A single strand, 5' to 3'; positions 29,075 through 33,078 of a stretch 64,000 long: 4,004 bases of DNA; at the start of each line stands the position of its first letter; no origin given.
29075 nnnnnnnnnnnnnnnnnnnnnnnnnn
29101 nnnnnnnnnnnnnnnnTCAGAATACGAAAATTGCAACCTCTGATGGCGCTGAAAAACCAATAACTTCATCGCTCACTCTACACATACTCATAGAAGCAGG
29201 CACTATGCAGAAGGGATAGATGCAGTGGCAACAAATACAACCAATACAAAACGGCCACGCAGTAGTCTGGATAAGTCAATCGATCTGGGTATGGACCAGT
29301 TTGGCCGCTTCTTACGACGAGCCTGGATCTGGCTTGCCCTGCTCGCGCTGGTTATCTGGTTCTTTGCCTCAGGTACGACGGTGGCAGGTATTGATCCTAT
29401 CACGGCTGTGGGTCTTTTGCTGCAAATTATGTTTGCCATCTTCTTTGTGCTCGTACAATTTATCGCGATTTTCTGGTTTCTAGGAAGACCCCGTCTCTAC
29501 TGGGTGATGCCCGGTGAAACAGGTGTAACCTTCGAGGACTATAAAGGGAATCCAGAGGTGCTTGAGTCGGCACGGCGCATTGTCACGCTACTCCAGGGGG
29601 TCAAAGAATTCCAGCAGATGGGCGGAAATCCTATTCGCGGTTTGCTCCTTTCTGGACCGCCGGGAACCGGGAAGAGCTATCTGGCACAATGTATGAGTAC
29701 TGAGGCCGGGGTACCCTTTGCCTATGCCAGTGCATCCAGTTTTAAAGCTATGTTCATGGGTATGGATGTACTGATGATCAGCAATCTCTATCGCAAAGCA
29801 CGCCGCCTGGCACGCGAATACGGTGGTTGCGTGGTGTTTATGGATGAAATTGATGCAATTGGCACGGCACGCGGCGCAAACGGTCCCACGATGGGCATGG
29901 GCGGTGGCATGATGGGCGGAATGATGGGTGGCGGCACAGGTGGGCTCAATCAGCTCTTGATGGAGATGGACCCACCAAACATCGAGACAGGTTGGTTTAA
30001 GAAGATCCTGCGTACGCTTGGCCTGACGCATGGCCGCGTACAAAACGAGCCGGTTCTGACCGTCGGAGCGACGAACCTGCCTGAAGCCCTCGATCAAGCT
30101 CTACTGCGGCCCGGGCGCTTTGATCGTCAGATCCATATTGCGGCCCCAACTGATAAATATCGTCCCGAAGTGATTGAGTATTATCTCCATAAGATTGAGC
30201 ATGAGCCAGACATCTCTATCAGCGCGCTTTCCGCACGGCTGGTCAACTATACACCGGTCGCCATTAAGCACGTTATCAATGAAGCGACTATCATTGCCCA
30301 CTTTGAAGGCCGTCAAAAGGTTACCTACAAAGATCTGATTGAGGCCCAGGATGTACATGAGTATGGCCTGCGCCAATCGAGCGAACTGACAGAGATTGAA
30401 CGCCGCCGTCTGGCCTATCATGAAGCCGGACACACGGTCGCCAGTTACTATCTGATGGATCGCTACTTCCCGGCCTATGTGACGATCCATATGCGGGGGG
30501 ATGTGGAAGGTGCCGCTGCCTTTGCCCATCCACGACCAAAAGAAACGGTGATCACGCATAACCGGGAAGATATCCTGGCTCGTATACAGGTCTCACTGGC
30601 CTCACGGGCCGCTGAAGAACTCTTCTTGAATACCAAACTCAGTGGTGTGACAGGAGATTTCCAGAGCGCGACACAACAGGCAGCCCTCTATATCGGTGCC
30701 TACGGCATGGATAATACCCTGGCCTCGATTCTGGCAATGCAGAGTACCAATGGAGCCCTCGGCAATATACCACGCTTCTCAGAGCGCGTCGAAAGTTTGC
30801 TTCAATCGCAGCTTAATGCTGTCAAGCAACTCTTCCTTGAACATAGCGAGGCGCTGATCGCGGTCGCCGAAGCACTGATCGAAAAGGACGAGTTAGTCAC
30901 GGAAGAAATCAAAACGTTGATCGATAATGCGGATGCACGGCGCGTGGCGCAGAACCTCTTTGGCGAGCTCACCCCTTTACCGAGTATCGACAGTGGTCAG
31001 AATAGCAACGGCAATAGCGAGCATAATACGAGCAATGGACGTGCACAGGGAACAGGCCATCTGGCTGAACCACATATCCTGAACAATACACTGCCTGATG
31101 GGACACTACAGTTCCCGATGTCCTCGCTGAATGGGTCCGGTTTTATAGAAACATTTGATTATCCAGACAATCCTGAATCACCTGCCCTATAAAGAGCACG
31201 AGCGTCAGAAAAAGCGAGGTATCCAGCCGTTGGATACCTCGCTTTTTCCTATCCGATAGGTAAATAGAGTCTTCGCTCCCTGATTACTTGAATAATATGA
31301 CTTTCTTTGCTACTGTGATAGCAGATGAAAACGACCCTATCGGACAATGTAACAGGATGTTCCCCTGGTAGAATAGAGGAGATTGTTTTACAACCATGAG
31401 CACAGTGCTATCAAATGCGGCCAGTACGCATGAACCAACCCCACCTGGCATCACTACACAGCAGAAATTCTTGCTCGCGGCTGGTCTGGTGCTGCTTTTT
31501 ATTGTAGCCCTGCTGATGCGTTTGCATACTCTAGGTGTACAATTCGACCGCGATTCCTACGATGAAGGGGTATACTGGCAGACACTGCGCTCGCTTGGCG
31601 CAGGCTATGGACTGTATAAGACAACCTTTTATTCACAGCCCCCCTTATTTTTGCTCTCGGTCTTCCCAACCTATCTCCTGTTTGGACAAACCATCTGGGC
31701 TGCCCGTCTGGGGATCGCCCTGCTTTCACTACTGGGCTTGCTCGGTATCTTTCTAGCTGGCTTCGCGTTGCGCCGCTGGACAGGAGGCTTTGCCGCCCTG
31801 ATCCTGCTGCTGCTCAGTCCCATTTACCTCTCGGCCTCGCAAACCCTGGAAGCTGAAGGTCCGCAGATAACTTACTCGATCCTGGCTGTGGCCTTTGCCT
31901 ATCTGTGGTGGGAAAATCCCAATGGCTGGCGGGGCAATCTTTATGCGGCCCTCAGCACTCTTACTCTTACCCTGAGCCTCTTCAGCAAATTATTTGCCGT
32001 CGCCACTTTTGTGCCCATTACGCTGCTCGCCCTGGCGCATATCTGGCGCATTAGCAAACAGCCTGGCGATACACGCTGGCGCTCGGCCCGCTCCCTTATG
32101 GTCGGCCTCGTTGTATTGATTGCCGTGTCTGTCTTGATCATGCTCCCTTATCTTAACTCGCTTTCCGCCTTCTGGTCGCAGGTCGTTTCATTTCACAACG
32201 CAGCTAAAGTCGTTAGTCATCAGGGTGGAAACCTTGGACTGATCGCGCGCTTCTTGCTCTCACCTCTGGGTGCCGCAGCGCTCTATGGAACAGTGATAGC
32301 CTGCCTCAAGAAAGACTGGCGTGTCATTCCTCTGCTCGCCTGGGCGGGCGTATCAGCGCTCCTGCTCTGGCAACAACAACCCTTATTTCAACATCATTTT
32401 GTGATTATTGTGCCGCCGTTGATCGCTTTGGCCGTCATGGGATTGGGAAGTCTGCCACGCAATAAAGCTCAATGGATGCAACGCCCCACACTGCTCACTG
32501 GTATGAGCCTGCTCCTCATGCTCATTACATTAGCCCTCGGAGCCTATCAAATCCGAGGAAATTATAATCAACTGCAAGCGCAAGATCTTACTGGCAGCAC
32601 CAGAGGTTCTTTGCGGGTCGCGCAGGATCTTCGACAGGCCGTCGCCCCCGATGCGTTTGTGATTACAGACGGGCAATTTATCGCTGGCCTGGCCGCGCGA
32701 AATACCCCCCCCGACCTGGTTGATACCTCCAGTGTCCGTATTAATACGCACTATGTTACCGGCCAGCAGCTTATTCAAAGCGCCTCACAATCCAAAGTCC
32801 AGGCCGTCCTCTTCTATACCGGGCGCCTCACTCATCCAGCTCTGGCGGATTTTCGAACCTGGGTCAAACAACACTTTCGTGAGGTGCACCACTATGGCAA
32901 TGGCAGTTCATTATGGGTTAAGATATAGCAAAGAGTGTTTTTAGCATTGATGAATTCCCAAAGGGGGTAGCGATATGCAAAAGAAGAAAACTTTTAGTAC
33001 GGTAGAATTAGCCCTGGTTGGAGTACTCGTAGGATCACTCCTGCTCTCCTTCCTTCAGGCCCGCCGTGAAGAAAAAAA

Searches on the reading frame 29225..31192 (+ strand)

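Call 38: search_protein_families(library=pfam, proteins=[window:29225-31192:+], max_evalue=0.0001)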
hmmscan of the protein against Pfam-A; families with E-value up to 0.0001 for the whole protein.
window:29225-31192:+ (655 aa): 2 families
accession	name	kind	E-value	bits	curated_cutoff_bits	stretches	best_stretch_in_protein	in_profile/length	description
PF00004.35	AAA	-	1.7e-25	90.4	21.2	1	140-305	1-129/131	ATPase family associated with various cellular activities (AAA)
PF01434.24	Peptidase_M41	-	5.2e-24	85.6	29.9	1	388-564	3-190/191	Peptidase family M41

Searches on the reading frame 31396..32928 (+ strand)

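Call 38: search_protein_families(library=pfam, proteins=[window:31396-32928:+], max_evalue=0.0001)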
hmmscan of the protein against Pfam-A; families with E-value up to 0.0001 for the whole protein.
window:31396-32928:+ (510 aa): 1 family
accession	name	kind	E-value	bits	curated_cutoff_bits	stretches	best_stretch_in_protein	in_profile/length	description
PF13231.12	PMT_2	-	5.1e-06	27.2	26.1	1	81-245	2-155/160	Dolichyl-phosphate-mannose-protein mannosyltransferase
